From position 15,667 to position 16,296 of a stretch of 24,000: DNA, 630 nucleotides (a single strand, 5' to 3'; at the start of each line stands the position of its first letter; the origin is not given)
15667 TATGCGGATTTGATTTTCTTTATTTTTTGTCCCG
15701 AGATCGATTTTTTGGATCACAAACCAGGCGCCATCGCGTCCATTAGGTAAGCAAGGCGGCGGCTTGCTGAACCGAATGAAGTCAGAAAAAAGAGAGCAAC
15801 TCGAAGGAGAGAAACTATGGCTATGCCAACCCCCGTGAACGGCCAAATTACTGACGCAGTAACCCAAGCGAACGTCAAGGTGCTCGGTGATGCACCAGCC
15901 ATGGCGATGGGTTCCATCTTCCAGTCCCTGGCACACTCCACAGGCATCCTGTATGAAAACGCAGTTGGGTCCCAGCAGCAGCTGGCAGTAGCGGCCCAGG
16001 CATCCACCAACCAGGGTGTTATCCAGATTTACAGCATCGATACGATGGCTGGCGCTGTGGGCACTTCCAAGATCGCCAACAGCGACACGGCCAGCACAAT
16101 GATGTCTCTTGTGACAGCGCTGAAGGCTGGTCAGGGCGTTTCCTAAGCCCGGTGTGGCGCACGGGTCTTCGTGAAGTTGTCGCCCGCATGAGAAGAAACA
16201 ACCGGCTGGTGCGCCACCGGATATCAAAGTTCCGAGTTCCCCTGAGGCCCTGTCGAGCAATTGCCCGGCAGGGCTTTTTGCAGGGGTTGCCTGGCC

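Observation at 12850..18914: Eight copies of a fixed-geometry TCAC-N16-CGTC motif define a putative ECF sigma regulon covering reb genes, the sigma gene and a divergent unknown gene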

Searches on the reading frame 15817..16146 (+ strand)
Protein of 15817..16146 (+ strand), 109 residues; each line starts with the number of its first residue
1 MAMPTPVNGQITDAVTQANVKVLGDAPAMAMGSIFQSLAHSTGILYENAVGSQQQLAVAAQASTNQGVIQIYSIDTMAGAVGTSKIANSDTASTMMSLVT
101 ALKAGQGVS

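Call 41: search_dna_similar(query=window:15817-16146:+, collection=plasmids, mode=protein, max_rows=30, max_evalue=0.00001)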
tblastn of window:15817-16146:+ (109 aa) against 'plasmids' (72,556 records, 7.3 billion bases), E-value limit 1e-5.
Records with a match: 19; places in all: 69; records where one place covers at least 80% of the query: 8.
Best place of each record, by identity: <60% 19.
By first word of the organism name: Azospirillum 7; Vibrio 4; Burkholderia 2; Ruegeria 1; Eleftheria 1; Candidatus 1; Ralstonia 1; Caedibacter 1; Photobacterium 1.
By predicted mobility (MOB-suite, as given by PLSDB): non-mobilizable 18; mobilizable 1.
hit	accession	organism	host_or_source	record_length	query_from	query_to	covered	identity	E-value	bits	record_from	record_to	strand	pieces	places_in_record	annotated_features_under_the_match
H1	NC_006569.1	Ruegeria pomeroyi DSS-3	-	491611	1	104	95%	58.7%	6e-27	109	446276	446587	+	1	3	RebB family R body protein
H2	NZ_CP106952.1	Eleftheria terrae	soil sample,soil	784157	1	100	92%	51.0%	5e-13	70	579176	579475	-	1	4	RebB family R body protein (x2)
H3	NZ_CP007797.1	Azospirillum argentinense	Triticum aestivum L.,Root,wheat ...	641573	1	86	79%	58.1%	3e-14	74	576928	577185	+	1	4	RebB family R body protein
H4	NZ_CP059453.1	Azospirillum brasilense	Prokaryotes,soil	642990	1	86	79%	58.1%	3e-14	74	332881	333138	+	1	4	RebB family R body protein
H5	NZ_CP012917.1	Azospirillum brasilense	Digitaria eriantha,microbe,root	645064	1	86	79%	58.1%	3e-14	74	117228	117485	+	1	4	RebB family R body protein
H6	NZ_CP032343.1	Azospirillum brasilense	soil sample,Agricultural field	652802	1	86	79%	58.1%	3e-14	74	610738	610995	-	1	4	RebB family R body protein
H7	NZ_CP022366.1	Azospirillum sp. TSH58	single cell,paddy soils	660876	1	86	79%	58.1%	3e-14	74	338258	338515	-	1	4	RebB family R body protein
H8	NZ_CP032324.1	Azospirillum argentinense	soil sample,Agricultural field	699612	1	86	79%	58.1%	3e-14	74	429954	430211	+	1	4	RebB family R body protein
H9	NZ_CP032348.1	Azospirillum brasilense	soil sample,Agricultural field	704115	1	86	79%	58.1%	3e-14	74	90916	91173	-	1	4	RebB family R body protein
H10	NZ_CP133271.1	Candidatus Bealeia paramacronuclearis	-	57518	1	104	95%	46.7%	4e-14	73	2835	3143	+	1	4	RebB family R body protein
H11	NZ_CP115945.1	Ralstonia syzygii R24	Syzygium aromaticum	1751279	1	86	79%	54.7%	5e-12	67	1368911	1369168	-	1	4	none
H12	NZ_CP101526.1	Burkholderia arboris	mixed culture,soil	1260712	7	88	75%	56.6%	1e-14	75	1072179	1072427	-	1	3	none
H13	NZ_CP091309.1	Burkholderia pyrrocinia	-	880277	7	104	90%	45.9%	2e-14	74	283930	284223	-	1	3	RebB family R body protein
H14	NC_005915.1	Caedibacter taeniospiralis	Paramecium tetraurelia strain 298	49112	7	107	93%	39.6%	3e-10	62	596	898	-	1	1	RebB family R body protein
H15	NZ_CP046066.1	Vibrio sp. THAF191d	pure culture,Surface of a polyethylene ...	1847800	3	90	81%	43.2%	2e-6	52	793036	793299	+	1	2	none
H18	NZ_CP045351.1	Vibrio aquimaris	pure culture,Non-filtered water from ...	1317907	5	74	64%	50.0%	6e-6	50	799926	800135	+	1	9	none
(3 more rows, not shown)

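Call 43: get_annotated_region(hit=H1, flank=8000)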
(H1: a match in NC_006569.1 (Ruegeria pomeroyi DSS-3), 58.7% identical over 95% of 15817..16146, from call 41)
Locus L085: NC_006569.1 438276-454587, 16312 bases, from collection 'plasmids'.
description: Ruegeria pomeroyi DSS-3 megaplasmid, complete sequence
organism: Ruegeria pomeroyi DSS-3 (NCBI taxid 246200)
taxonomy: Bacteria; Pseudomonadota; Alphaproteobacteria; Rhodobacterales; Roseobacteraceae; Ruegeria; Ruegeria pomeroyi; Ruegeria pomeroyi DSS-3
host: -; source: -; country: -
typing (MOB-suite, as given by PLSDB): non-mobilizable; replicon rep_cluster_95
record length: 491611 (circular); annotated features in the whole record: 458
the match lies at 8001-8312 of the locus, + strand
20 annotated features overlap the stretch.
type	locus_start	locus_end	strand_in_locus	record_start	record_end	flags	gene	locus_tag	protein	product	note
CDS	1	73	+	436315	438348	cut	-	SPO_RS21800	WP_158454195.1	acetate--CoA ligase family protein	-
CDS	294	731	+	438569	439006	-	-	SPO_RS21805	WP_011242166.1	helix-turn-helix domain-containing protein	-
CDS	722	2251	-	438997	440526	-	-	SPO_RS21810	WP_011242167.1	alkaline phosphatase family protein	-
CDS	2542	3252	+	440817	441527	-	-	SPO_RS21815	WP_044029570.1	Crp/Fnr family transcriptional regulator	GO:0006355 - regulation of DNA-templated transcription [Evidence IEA]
CDS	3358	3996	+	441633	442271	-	-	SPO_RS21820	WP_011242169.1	RNA polymerase sigma factor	GO:0006352 - DNA-templated transcription initiation [Evidence IEA]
CDS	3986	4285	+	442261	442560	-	-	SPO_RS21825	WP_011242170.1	RebB family R body protein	-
CDS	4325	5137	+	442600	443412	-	-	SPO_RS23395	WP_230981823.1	hypothetical protein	-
CDS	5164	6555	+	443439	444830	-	-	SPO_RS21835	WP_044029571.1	hypothetical protein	-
CDS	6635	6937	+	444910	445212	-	-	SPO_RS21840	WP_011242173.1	hypothetical protein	-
CDS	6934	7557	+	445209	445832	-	-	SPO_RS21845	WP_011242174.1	hypothetical protein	-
CDS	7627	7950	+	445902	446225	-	-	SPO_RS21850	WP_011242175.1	RebB family R body protein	-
CDS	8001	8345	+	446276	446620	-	-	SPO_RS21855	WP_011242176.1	RebB family R body protein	-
CDS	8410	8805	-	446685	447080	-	-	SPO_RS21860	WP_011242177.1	RidA family protein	-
CDS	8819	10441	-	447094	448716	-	-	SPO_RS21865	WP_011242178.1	AMP-binding protein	-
CDS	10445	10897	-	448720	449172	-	-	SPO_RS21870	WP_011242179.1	cupin domain-containing protein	-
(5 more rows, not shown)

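Call 44: get_annotated_region(hit=H3, flank=8000)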
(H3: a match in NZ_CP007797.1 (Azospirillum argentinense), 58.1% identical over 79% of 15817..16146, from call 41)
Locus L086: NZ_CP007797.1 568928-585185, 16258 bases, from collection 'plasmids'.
description: Azospirillum argentinense strain Az39 plasmid AbAZ39_p4, complete sequence
organism: Azospirillum argentinense (NCBI taxid 2970906)
taxonomy: Bacteria; Pseudomonadota; Alphaproteobacteria; Rhodospirillales; Azospirillaceae; Azospirillum; Azospirillum argentinense
host: -; source: Triticum aestivum L.,Root,wheat rhizosphere; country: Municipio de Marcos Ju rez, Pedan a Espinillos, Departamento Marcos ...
typing (MOB-suite, as given by PLSDB): non-mobilizable
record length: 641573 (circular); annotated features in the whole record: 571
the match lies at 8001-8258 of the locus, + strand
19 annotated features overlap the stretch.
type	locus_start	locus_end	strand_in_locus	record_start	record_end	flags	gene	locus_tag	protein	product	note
CDS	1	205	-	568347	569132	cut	flgG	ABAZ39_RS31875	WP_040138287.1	flagellar basal-body rod protein FlgG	GO:0071973 - bacterial-type flagellum-dependent cell motility [Evidence IEA]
CDS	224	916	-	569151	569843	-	flgF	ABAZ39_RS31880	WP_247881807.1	flagellar basal-body rod protein FlgF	GO:0001539 - cilium or flagellum-dependent cell motility [Evidence IEA]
CDS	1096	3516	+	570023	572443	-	-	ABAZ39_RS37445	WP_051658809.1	hypothetical protein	-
CDS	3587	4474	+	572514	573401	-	motA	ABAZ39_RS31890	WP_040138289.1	flagellar motor stator protein MotA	-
CDS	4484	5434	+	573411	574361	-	-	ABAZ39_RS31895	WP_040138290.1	flagellar motor protein MotB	-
CDS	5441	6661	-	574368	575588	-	-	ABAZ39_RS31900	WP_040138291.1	arabinose transporter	GO:0055085 - transmembrane transport [Evidence IEA]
CDS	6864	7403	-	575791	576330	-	-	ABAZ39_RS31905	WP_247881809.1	YitT family protein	-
CDS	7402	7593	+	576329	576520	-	-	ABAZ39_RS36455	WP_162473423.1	hypothetical protein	-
CDS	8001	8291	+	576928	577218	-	-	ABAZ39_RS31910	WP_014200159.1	RebB family R body protein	-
CDS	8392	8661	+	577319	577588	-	-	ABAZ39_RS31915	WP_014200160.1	RebB family R body protein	-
CDS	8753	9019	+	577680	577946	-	-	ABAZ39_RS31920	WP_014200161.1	RebB family R body protein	-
CDS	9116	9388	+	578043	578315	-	-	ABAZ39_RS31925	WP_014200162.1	RebB family R body protein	-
CDS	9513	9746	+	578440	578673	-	-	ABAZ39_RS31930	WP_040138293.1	RebB family R body protein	-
CDS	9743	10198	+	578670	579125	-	-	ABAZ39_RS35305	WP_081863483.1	RebB family R body protein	-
CDS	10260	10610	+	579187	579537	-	-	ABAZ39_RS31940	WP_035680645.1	hypothetical protein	-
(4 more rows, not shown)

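Call 45: get_annotated_region(hit=H14, flank=8000)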
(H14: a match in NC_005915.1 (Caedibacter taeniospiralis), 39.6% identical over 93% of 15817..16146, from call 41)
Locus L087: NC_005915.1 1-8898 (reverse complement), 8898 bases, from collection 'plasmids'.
description: Caedibacter taeniospiralis plasmid pKAP298, complete sequence
organism: Caedibacter taeniospiralis (NCBI taxid 28907)
taxonomy: Bacteria; Pseudomonadota; Gammaproteobacteria; Thiotrichales; Fastidiosibacteraceae; Caedibacter; Caedibacter taeniospiralis
host: -; source: Paramecium tetraurelia strain 298; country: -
typing (MOB-suite, as given by PLSDB): non-mobilizable
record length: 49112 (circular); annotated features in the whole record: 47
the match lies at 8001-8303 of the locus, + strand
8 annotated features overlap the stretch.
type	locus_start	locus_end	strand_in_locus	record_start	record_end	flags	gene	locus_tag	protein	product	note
CDS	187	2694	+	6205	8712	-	-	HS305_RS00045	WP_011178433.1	Tn3 family transposase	GO:0006313 - DNA transposition [Evidence IEA]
CDS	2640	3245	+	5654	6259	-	-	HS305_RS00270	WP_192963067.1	Tn3 family transposase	GO:0006313 - DNA transposition [Evidence IEA]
CDS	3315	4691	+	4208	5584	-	-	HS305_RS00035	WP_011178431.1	hypothetical protein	-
CDS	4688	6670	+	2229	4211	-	-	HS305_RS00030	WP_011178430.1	hypothetical protein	-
CDS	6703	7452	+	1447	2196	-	-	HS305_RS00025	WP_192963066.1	hypothetical protein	-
CDS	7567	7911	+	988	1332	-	-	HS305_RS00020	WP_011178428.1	RebB family R body protein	-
CDS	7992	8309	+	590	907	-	-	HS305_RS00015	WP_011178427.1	RebB family R body protein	-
CDS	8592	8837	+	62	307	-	-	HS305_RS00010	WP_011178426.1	RebB family R body protein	-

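Call 46: get_annotated_region(hit=H13, flank=8000)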
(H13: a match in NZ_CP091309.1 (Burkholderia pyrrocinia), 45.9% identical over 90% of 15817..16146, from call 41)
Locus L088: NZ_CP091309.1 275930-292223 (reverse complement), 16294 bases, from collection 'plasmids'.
description: Burkholderia pyrrocinia strain LWK2 plasmid pBPJTT, complete sequence
organism: Burkholderia pyrrocinia (NCBI taxid 60550)
taxonomy: Bacteria; Pseudomonadota; Betaproteobacteria; Burkholderiales; Burkholderiaceae; Burkholderia; Burkholderia pyrrocinia
host: -; source: -; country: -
typing (MOB-suite, as given by PLSDB): non-mobilizable
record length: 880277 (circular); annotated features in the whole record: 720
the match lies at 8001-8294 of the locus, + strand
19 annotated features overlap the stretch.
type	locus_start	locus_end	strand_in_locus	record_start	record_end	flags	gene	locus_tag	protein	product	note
CDS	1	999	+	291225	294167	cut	-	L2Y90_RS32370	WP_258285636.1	GTPase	-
CDS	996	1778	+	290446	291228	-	-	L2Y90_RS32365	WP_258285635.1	hypothetical protein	-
CDS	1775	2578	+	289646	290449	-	-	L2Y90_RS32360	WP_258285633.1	hypothetical protein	-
CDS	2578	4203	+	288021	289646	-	-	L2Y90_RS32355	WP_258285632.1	metallophosphoesterase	-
CDS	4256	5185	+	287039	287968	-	-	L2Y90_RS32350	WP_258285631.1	hypothetical protein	-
CDS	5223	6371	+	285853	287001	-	-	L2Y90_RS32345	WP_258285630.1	ferritin-like protein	-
CDS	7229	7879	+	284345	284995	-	-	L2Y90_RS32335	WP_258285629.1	hypothetical protein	-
CDS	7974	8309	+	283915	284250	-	-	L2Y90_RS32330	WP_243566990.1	RebB family R body protein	-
CDS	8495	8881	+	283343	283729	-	-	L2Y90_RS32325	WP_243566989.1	RebB family R body protein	-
CDS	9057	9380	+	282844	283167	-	-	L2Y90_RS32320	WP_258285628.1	RebB family R body protein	-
CDS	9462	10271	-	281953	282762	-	-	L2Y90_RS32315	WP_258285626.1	Crp/Fnr family transcriptional regulator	GO:0006355 - regulation of DNA-templated transcription [Evidence IEA]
CDS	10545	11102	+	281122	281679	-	-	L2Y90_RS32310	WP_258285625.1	sigma-70 family RNA polymerase sigma factor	GO:0006352 - DNA-templated transcription initiation [Evidence IEA]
CDS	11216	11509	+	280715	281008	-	-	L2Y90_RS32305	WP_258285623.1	RebB family R body protein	-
CDS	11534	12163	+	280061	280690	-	-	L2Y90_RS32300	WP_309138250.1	hypothetical protein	-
CDS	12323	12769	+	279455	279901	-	-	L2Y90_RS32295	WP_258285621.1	hypothetical protein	-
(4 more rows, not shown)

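Call 50: find_homologous_proteins(query=L088:10545-11102:+, max_evalue=1e-8)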
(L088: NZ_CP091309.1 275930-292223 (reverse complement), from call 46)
Query L088:10545-11102:+ (185 aa): 52 proteins with E <= 1e-8 among 1441 candidates.
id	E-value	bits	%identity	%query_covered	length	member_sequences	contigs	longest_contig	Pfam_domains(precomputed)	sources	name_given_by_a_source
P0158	4.2e-113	393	99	100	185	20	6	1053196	PF04545.23,PF08281.19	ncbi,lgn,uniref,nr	ncbi:sigma-70 family RNA polymerase sigma factor [Burkholderia pyrrocinia]|uniref:RNA polymerase sig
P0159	6.8e-113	392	99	100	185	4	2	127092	PF08281.19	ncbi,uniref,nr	ncbi:RNA polymerase subunit sigma-24 [Burkholderia cepacia]|uniref:RNA polymerase subunit sigma-24 n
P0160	4.4e-107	373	94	100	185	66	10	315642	PF08281.19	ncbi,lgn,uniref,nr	ncbi:RNA polymerase sigma factor [Burkholderia arboris]|uniref:RNA polymerase sigma factor n=1 Tax=B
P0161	2.0e-104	365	93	100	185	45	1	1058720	PF08281.19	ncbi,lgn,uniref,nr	ncbi:sigma-70 family RNA polymerase sigma factor [Burkholderia sp. BCC0419]|uniref:RNA polymerase si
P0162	2.9e-101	354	90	100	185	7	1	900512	PF08281.19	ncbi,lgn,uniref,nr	ncbi:RNA polymerase sigma factor [Burkholderia metallica]|uniref:RNA polymerase sigma factor n=1 Tax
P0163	8.2e-97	340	85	100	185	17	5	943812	PF08281.19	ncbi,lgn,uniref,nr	ncbi:RNA polymerase subunit sigma-24 [Burkholderia gladioli]|uniref:RNA polymerase sigma factor n=1 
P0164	7.6e-96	337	86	100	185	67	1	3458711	PF08281.19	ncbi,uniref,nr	ncbi:sigma-70 family RNA polymerase sigma factor [Burkholderia ambifaria]|uniref:RNA polymerase sigm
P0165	1.8e-88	313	82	100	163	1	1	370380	-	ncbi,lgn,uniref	ncbi:sigma-70 family RNA polymerase sigma factor [Burkholderia cepacia]|uniref:RNA polymerase sigma 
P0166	2.4e-88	312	82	100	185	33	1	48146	PF08281.19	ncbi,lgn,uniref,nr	ncbi:RNA polymerase sigma factor [Burkholderia ubonensis]|uniref:RNA polymerase sigma factor n=1 Tax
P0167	1.6e-86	306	80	100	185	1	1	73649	PF04542.21,PF08281.19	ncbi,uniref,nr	ncbi:RNA polymerase sigma factor [Burkholderia alba]|uniref:RNA polymerase sigma factor n=1 Tax=Burk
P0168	2.1e-86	306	84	95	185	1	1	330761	PF08281.19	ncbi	ncbi:hypothetical protein GCM10027093_15060 [Paraburkholderia jirisanensis]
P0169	3.6e-85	302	84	91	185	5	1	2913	PF08281.19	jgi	jgi:RNA polymerase sigma factor (sigma-70 family)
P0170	1.0e-82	294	91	81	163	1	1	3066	PF08281.19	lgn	-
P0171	1.2e-72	261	75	92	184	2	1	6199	PF04545.23,PF08281.19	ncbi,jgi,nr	ncbi:MAG: hypothetical protein QOH33_318 [Paraburkholderia sp.]|jgi:RNA polymerase sigma-70 factor (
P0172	2.0e-72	261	70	99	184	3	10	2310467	PF08281.19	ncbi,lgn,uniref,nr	ncbi:sigma-70 family RNA polymerase sigma factor [Trinickia caryophylli]|uniref:RNA polymerase, sigm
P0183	2.6e-60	221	63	97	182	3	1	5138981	PF07638.18,PF04545.23,PF08281.19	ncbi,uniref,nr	ncbi:RNA polymerase subunit sigma-24 [Chromobacterium sp. ATCC 53434]|uniref:RNA polymerase sigma fa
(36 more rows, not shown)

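Call 52: find_encoding_contigs(protein=P0183, flank=8000, max_places=1)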
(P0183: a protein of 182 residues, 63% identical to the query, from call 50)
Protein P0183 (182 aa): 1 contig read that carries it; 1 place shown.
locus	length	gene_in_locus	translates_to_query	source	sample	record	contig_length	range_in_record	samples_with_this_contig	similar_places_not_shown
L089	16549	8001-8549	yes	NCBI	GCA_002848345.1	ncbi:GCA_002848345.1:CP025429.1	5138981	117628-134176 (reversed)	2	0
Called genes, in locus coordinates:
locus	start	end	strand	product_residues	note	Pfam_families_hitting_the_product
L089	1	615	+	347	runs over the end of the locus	PF01073:3Beta_HSD (weak), PF01370:Epimerase, PF04321:RmlD_sub_bind (weak), PF13460:NAD_binding_10 (faint), PF16363:GDP_Man_Dehyd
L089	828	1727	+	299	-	PF01522:Polysacc_deac_1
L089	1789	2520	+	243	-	-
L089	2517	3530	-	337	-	PF04245:NA37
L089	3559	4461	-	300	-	PF00126:HTH_1, PF03466:LysR_substrate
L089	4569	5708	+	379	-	PF08240:ADH_N, PF16912:Glu_dehyd_C (weak), PF00107:ADH_zinc_N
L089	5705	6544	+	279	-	PF00756:Esterase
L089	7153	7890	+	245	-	PF00027:cNMP_binding, PF13545:HTH_Crp_2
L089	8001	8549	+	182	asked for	PF07638:Sigma70_ECF (weak), PF08281:Sigma70_r4_2, PF04545:Sigma70_r4 (weak)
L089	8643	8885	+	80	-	PF11747:RebB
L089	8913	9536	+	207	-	-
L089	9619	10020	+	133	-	-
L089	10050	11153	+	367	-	-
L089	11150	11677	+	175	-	-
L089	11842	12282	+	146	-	PF00959:Phage_lysozyme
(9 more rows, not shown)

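Call 53: find_encoding_contigs(protein=P0172, flank=8000, max_places=1)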
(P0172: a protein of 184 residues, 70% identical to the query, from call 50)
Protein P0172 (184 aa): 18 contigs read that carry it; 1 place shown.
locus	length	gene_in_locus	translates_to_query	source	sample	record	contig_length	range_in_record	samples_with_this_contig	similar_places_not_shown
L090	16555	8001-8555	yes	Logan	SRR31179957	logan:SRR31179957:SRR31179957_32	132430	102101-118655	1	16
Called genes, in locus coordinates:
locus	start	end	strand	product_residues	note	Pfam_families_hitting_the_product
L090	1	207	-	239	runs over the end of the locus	-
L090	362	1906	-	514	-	PF07690:MFS_1, PF00083:Sugar_tr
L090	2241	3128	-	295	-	PF00126:HTH_1, PF25213:HVO_A0261_N (weak), PF03466:LysR_substrate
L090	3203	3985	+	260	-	PF12706:Lactamase_B_2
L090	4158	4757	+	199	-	PF00440:TetR_N, PF21993:TetR_C_13_2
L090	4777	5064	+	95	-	PF03795:YCII (weak)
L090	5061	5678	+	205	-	PF03352:Adenine_glyco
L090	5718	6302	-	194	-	PF00440:TetR_N, PF16925:TetR_C_13, PF21993:TetR_C_13_2 (weak)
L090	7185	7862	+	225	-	PF00027:cNMP_binding, PF13545:HTH_Crp_2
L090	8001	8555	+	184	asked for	PF08281:Sigma70_r4_2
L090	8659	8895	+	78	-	PF11747:RebB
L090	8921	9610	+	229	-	-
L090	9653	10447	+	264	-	PF14023:Bestrophin-like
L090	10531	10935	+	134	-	-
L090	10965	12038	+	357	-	-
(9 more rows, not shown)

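Call 71: get_annotated_region(hit=H2, flank=8000)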
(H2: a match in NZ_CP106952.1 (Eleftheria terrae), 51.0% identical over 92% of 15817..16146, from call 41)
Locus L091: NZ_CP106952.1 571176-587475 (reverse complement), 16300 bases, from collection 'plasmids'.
description: Eleftheria terrae strain P9846-PB plasmid unnamed1
organism: Eleftheria terrae (NCBI taxid 1597781)
taxonomy: Bacteria; Pseudomonadota; Betaproteobacteria; Burkholderiales; ; Eleftheria; Eleftheria terrae
host: -; source: soil sample,soil; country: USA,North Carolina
typing (MOB-suite, as given by PLSDB): non-mobilizable
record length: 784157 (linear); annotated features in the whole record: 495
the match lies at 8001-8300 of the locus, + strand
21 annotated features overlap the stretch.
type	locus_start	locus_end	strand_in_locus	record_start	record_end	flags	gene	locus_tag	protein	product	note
CDS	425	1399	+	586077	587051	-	-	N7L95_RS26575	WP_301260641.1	hypothetical protein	-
CDS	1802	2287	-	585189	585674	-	-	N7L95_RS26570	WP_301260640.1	hypothetical protein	-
CDS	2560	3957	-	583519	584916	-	-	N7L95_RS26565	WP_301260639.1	hypothetical protein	-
CDS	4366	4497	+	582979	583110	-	-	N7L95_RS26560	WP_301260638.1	hypothetical protein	-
CDS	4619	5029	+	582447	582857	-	-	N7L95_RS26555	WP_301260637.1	GreA/GreB family elongation factor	GO:0032784 - regulation of DNA-templated transcription elongation [Evidence IEA]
CDS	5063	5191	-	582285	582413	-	-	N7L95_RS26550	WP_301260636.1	hypothetical protein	-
CDS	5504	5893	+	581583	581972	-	-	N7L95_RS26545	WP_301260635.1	hypothetical protein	-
CDS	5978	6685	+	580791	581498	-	-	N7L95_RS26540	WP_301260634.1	hypothetical protein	-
CDS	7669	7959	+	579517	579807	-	-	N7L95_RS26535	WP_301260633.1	RebB family R body protein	-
CDS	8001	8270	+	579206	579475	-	-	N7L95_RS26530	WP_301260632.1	RebB family R body protein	-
CDS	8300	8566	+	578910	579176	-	-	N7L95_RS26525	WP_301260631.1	RebB family R body protein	-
CDS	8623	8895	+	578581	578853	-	-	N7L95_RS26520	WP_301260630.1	RebB family R body protein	-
CDS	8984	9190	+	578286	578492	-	-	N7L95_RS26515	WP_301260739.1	RebB family R body protein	-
CDS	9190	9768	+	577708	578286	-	-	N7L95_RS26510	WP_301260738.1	RebB family R body protein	-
CDS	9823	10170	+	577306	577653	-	-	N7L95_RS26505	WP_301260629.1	hypothetical protein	-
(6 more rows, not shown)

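Call 72: get_annotated_region(hit=H10, flank=8000)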
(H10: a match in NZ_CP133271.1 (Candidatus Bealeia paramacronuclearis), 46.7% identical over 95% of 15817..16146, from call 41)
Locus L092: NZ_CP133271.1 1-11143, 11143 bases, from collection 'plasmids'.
description: Candidatus Bealeia paramacronuclearis strain US_Bl 15I1 plasmid pBealeia1, complete sequence
organism: Candidatus Bealeia paramacronuclearis (NCBI taxid 1921001)
taxonomy: Bacteria; Pseudomonadota; Alphaproteobacteria; Holosporales; Holosporaceae; Candidatus Bealeia; Candidatus Bealeia paramacronuclearis
host: -; source: -; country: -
typing (MOB-suite, as given by PLSDB): non-mobilizable
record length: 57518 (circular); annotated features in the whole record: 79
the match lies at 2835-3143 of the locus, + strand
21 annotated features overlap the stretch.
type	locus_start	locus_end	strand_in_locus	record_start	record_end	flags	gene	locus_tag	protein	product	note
CDS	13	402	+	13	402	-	-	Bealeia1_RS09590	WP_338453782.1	hypothetical protein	-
CDS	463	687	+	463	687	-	-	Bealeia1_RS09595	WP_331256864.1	hypothetical protein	-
CDS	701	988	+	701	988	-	-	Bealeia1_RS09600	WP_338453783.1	hypothetical protein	-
CDS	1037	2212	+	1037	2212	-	-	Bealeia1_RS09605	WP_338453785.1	hypothetical protein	-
CDS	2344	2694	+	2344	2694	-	-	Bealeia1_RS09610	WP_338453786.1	RebB family R body protein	-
CDS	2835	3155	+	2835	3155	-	-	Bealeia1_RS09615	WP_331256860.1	RebB family R body protein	-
CDS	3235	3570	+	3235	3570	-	-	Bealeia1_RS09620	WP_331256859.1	RebB family R body protein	-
CDS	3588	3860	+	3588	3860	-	-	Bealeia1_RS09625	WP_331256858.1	RebB family R body protein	-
CDS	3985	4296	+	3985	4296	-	-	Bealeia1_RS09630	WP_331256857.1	RebB family R body protein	-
CDS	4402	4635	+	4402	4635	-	-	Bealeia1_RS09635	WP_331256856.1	RebB family R body protein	-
CDS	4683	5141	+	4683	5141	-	-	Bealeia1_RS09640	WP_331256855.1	hypothetical protein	-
CDS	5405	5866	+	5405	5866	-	-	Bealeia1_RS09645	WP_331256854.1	hypothetical protein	-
CDS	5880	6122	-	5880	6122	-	-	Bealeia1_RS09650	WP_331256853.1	hypothetical protein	-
CDS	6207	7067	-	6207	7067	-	-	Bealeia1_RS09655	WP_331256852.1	hypothetical protein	-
CDS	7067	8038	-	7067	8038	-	-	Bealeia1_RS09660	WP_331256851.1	YqaJ viral recombinase family protein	-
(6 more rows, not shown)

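Call 73: get_annotated_region(hit=H11, flank=8000)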
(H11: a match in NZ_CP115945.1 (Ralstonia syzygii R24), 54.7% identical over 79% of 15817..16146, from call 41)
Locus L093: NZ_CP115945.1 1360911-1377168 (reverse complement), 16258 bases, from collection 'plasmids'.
description: Ralstonia syzygii R24 plasmid pmega, complete sequence
organism: Ralstonia syzygii R24 (NCBI taxid 907261)
taxonomy: Bacteria; Pseudomonadota; Betaproteobacteria; Burkholderiales; Burkholderiaceae; Ralstonia; Ralstonia syzygii; Ralstonia syzygii R24
host: -; source: Syzygium aromaticum; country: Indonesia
typing (MOB-suite, as given by PLSDB): mobilizable; relaxase MOBP,MOBP
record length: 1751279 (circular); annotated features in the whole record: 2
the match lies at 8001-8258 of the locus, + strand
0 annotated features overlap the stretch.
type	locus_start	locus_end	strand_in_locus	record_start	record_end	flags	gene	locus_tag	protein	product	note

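Call 74: get_annotated_region(hit=H18, flank=8000)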
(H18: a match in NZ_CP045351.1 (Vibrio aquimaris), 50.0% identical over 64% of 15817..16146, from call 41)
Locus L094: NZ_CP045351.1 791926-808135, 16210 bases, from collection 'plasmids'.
description: Vibrio aquimaris strain THAF100 plasmid pTHAF100_a, complete sequence
organism: Vibrio aquimaris (NCBI taxid 2587862)
taxonomy: Bacteria; Pseudomonadota; Gammaproteobacteria; Vibrionales; Vibrionaceae; Vibrio; Vibrio aquimaris
host: -; source: pure culture,Non-filtered water from the water column of tank 6 of a marine aquarium containing stony-coral ...; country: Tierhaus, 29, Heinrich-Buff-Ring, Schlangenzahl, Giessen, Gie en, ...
typing (MOB-suite, as given by PLSDB): non-mobilizable
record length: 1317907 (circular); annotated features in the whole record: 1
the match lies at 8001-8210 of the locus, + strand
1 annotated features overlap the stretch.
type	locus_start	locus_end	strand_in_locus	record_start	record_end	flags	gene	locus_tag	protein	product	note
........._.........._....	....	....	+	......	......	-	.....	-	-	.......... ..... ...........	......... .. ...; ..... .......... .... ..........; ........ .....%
